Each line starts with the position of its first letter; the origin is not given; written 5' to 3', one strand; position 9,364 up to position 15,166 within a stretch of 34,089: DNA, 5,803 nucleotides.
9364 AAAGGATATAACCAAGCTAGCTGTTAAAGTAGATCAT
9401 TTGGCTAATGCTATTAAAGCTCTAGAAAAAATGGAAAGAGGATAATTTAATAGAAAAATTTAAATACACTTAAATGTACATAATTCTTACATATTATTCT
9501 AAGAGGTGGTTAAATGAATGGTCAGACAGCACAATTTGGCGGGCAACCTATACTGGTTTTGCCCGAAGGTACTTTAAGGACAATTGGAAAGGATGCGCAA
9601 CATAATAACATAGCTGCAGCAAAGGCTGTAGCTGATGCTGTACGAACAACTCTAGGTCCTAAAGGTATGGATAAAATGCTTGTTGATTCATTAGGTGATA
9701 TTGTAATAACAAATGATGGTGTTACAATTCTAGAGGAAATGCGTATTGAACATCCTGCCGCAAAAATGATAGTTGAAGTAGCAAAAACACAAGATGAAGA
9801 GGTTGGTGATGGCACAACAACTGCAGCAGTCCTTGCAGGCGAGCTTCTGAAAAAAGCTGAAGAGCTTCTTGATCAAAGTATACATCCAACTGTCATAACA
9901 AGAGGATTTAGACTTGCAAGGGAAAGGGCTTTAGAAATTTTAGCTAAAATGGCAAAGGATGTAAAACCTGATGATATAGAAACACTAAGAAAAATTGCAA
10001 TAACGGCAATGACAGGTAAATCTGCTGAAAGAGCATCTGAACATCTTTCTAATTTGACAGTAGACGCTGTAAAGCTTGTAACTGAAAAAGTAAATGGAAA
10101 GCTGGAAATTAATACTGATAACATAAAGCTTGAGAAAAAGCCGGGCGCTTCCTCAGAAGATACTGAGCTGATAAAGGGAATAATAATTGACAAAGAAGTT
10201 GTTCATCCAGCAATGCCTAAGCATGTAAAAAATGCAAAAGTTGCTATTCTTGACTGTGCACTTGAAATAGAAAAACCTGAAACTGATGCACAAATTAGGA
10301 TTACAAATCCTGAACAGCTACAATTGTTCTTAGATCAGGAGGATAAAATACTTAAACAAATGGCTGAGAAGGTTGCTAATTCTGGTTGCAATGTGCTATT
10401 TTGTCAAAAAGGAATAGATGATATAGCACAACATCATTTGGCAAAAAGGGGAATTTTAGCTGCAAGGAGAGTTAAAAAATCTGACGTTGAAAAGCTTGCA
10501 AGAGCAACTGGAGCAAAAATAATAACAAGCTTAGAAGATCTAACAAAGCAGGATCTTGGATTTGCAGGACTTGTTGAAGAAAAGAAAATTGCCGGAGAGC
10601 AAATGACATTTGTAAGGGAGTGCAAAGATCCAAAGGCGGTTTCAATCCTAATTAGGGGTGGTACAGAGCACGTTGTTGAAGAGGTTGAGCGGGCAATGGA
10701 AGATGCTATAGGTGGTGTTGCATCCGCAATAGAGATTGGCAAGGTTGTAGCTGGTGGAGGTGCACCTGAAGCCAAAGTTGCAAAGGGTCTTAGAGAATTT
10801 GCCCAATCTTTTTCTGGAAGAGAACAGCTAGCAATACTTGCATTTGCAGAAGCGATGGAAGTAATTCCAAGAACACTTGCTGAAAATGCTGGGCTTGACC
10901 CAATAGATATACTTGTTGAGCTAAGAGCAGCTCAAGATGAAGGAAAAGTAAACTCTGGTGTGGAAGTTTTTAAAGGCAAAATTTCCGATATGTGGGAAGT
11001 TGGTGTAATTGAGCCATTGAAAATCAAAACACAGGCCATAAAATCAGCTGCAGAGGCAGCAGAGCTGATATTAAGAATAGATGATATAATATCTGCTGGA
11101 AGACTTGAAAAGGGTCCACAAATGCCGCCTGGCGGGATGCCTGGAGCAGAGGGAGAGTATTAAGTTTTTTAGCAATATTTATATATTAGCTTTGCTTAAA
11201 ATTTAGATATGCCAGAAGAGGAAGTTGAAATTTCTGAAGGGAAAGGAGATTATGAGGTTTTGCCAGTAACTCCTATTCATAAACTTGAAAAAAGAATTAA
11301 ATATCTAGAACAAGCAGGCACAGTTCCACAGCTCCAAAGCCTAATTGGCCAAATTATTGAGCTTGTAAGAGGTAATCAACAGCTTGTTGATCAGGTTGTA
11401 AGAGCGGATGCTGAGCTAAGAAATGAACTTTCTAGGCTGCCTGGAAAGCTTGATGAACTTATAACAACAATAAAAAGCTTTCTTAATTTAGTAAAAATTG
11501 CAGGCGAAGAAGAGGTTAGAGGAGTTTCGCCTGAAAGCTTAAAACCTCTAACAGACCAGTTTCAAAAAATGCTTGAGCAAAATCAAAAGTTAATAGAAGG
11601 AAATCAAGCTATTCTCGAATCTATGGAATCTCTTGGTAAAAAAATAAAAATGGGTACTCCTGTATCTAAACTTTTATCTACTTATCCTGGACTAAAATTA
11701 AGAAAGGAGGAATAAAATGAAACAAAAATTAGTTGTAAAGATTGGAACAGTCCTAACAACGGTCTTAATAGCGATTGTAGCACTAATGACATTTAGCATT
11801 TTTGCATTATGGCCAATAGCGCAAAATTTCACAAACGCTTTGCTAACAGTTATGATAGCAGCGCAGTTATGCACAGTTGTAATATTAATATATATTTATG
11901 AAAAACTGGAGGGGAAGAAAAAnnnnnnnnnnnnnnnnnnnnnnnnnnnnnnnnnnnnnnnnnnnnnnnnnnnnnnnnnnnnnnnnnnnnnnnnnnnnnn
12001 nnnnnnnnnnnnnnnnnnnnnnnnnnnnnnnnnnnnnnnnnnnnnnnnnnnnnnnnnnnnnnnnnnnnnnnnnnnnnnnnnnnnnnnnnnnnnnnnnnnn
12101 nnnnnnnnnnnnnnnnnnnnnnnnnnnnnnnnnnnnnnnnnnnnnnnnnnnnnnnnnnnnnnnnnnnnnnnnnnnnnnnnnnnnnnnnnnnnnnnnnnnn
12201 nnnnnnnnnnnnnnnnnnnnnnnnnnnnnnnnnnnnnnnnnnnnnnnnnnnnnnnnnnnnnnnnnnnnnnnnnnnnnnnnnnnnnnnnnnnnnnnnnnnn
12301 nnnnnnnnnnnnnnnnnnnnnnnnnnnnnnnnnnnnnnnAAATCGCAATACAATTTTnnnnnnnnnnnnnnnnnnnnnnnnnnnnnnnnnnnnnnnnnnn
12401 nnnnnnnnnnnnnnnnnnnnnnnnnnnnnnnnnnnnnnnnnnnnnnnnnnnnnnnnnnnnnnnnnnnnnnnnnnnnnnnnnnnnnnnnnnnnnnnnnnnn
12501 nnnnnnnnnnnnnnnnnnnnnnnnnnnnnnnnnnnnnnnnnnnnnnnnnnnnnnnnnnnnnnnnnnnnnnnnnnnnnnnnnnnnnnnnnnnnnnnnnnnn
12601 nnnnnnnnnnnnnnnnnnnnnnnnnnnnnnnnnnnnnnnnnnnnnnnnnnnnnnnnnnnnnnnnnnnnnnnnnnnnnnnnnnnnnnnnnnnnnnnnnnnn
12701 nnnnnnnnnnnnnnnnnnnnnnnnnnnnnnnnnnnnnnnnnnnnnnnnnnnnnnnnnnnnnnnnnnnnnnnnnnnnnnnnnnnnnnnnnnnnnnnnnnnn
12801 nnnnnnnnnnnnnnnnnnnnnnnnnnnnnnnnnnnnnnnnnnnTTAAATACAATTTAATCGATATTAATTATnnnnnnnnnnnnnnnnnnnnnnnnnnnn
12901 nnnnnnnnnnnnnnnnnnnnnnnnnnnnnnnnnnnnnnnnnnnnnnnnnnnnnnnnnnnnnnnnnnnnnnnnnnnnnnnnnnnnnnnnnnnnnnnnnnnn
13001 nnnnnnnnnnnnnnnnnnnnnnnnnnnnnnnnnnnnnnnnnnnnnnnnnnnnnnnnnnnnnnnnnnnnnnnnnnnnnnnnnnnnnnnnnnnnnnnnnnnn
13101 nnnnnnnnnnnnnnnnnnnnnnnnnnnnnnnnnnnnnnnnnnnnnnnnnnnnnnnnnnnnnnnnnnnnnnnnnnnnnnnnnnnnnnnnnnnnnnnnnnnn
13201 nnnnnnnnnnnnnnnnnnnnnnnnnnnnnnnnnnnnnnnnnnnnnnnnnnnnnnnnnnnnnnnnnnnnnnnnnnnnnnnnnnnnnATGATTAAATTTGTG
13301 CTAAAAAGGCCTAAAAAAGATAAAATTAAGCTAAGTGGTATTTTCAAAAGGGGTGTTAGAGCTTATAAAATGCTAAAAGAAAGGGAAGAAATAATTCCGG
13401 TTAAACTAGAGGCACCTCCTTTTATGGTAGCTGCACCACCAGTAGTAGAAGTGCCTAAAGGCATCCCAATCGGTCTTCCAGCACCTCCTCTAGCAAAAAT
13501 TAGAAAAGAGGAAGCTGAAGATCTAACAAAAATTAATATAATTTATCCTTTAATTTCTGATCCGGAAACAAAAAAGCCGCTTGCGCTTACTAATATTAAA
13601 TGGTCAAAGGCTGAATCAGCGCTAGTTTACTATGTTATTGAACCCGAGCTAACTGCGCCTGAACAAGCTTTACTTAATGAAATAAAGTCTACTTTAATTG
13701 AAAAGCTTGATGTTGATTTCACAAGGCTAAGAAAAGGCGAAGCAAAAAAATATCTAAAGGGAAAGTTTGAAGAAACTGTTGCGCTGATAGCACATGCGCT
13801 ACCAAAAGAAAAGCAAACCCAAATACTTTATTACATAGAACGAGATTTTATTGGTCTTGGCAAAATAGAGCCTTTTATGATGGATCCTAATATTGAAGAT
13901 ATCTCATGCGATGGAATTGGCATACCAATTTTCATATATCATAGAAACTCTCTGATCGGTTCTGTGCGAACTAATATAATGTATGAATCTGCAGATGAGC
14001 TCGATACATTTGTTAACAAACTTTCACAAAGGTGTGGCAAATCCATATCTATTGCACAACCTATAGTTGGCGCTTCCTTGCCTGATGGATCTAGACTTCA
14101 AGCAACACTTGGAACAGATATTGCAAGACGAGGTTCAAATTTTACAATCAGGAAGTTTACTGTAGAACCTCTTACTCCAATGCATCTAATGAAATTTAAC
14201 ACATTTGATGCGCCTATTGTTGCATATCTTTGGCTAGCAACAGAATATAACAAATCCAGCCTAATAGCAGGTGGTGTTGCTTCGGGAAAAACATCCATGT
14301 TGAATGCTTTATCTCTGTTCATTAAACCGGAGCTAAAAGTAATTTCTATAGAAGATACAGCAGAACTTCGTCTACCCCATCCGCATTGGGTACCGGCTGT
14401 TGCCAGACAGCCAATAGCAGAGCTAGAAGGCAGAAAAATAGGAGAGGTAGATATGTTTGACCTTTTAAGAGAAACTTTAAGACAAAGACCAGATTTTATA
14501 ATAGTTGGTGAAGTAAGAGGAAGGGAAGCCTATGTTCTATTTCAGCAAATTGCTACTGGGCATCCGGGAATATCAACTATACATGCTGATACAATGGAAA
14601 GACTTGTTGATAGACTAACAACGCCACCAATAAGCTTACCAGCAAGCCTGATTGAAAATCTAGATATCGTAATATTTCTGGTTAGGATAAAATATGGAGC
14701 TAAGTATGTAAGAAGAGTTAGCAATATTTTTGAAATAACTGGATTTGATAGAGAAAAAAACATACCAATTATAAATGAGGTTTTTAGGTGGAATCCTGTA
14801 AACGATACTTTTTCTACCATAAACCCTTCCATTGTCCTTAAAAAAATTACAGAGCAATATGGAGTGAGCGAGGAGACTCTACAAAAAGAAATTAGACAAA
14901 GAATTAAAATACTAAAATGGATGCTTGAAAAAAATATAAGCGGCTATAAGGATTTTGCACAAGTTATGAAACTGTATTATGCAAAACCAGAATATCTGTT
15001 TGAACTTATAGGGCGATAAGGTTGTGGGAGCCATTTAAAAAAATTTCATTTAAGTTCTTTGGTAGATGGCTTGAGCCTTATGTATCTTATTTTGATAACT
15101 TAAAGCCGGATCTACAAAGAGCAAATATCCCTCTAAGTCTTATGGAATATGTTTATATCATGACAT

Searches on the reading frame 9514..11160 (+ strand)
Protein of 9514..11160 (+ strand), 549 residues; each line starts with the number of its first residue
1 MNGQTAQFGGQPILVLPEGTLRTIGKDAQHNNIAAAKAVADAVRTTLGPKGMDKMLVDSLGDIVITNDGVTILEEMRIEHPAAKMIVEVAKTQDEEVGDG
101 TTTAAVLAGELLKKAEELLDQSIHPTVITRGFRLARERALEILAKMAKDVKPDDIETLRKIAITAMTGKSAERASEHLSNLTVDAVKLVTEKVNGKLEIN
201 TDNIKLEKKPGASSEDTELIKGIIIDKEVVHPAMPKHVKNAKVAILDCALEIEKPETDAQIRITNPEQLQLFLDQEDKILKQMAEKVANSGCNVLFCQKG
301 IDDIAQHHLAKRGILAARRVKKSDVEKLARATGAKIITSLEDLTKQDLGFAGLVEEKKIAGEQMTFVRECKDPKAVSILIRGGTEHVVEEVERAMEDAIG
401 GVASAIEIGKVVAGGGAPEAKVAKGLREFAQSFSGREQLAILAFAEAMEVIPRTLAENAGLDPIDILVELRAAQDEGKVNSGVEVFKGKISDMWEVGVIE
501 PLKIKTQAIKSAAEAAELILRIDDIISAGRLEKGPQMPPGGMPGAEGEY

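Call 20: search_protein_families(library=pfam, proteins=[window:9514-11160:+], max_evalue=0.001)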
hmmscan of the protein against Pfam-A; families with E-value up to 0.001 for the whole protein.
window:9514-11160:+ (549 aa): 1 family
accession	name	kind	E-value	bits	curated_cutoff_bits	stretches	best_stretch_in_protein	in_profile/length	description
PF00118.29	Cpn60_TCP1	-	3.5e-189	630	34.3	1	39-529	1-489/490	TCP-1/cpn60 chaperonin family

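Call 55: find_related_loci(query=window:9514-11160:+, collection=genome_contigs, flank=8000)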
Query window:9514-11160:+ (549 aa) in genome_contigs; peptide patterns used: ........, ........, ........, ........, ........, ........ (x = any residue, [..] = any of these).
600 stretches matched a pattern (row limit reached: there are more); 585 encode a relative of the query (tblastn E <= 1e-3); the best 80 are kept; 80 distinct loci.
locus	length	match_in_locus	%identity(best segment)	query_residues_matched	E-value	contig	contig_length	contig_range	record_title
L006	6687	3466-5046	76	5-531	0e+0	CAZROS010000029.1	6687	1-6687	MAG TPA_asm: uncultured archaeon isolate binchicken_co38_60 genome assembly, contig: NODE_24183_length_6687_cov_9.481454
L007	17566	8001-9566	76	10-531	0e+0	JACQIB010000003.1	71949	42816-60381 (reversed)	MAG: Candidatus Aenigmatarchaeota archaeon isolate NC_groundwater_1114_Ag_S-0.1um_40_325 S_p1_S3_coassembly_k141_1013703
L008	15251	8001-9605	72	2-534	0e+0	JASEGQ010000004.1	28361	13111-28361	MAG: Candidatus Aenigmatarchaeota archaeon isolate Yes49-38 NODE_4_length_28361_cov_6.211785, whole genome shotgun seque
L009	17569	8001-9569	72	7-533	0e+0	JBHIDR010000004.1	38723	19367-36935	MAG: Candidatus Aenigmatarchaeota archaeon isolate b3.sp3_bin.38 NODE_174_length_38723_cov_5.392443, whole genome shotgu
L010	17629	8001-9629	68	6-549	0e+0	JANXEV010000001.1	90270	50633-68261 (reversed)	MAG: Candidatus Aenigmatarchaeota archaeon isolate SKYB92 NODE_1_length_90270_cov_7.825842, whole genome shotgun sequenc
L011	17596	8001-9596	69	2-533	0e+0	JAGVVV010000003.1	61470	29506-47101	MAG: Candidatus Aenigmatarchaeota archaeon isolate RIFCSPLOWO2_01_FULL_39_12 rifcsplowo2_01_scaffold_1709, whole genome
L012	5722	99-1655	68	10-528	0e+0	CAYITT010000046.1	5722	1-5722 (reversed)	MAG TPA_asm: uncultured archaeon isolate ERP119705_co6_929 genome assembly, contig: NODE_23159_length_5722_cov_4.052409,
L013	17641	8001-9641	69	2-549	0e+0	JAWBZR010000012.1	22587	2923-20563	MAG: Candidatus Aenigmatarchaeota archaeon isolate JZ-1_201901_bins_70 JZ-1_201901_bins_70_scaffold_12, whole genome sho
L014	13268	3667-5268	67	1-533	0e+0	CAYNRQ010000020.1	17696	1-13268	MAG TPA_asm: uncultured archaeon isolate binchicken_co19_608 genome assembly, contig: NODE_5084_length_17696_cov_10.5380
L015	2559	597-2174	68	1-533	0e+0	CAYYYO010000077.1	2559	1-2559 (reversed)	MAG TPA_asm: uncultured archaeon isolate binchicken_co256_318 genome assembly, contig: NODE_149578_length_2559_cov_6.955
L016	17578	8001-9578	68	6-531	0e+0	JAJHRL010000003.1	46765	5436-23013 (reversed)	MAG: Candidatus Aenigmatarchaeota archaeon isolate Bin S16 scaffold_123_c1, whole genome shotgun sequence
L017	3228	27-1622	69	2-533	0e+0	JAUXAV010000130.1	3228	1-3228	MAG: Candidatus Aenigmatarchaeota archaeon isolate CSMAG_2771 CSMAG_2771_k141_62853_length_3228_cov_218.0000, whole geno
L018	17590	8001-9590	68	11-540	0e+0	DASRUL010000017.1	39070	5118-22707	MAG TPA_asm: Candidatus Nanoarchaeia archaeon isolate SMAG_U8021 k141_1580949, whole genome shotgun sequence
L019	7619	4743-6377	68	2-543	0e+0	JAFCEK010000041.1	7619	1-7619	MAG: Candidatus Aenigmatarchaeota archaeon isolate Meg22_1214_Bin_103 Meg22_1214_Bin_103_scaffold_38717, whole genome sh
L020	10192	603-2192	65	2-530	0e+0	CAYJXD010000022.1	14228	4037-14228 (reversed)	MAG TPA_asm: uncultured Methanosarcinales archaeon isolate ERP125453_co1_510 genome assembly, contig: NODE_4528_length_1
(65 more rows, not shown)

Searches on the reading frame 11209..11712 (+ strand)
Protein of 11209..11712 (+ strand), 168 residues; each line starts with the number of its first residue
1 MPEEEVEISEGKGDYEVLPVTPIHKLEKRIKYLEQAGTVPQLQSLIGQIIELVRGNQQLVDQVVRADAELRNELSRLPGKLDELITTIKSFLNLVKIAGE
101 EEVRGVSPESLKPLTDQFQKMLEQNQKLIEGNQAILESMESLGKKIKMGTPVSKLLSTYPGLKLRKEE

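Call 20: search_protein_families(library=pfam, proteins=[window:11209-11712:+], max_evalue=0.001)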
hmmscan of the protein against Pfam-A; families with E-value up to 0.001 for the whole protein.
window:11209-11712:+ (168 aa): 1 family
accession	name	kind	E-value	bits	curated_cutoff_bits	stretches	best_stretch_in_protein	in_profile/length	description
PF05130.17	FlgN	-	0.00085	20.2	30.5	0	51-139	41-125/147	FlgN protein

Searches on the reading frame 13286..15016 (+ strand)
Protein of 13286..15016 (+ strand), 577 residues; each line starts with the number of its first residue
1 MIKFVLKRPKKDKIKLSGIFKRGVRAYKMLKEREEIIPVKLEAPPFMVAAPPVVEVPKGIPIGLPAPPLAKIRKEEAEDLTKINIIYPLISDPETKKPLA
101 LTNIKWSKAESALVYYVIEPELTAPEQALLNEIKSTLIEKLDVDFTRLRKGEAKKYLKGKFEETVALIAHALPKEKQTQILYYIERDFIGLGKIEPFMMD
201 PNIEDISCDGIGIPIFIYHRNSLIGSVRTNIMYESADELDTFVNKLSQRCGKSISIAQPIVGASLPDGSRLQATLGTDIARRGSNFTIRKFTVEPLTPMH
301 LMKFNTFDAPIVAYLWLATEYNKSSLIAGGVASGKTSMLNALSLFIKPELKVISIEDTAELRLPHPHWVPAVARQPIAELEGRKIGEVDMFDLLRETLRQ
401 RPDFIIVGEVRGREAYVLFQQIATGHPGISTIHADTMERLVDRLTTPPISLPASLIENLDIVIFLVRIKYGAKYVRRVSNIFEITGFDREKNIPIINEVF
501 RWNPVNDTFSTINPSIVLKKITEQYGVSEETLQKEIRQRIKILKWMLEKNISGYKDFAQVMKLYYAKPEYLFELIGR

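Call 20: search_protein_families(library=pfam, proteins=[window:13286-15016:+], max_evalue=0.001)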
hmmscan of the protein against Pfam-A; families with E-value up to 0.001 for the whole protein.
window:13286-15016:+ (577 aa): 2 families
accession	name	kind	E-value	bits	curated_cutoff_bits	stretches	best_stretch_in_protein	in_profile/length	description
PF00437.27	T2SSE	-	5.5e-27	94.8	24.9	1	244-446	51-257/370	Type II/IV secretion system protein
PF23989.1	PilB3_C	-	2.6e-07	31.1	27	1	507-569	3-64/83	PilB3-like, C-terminal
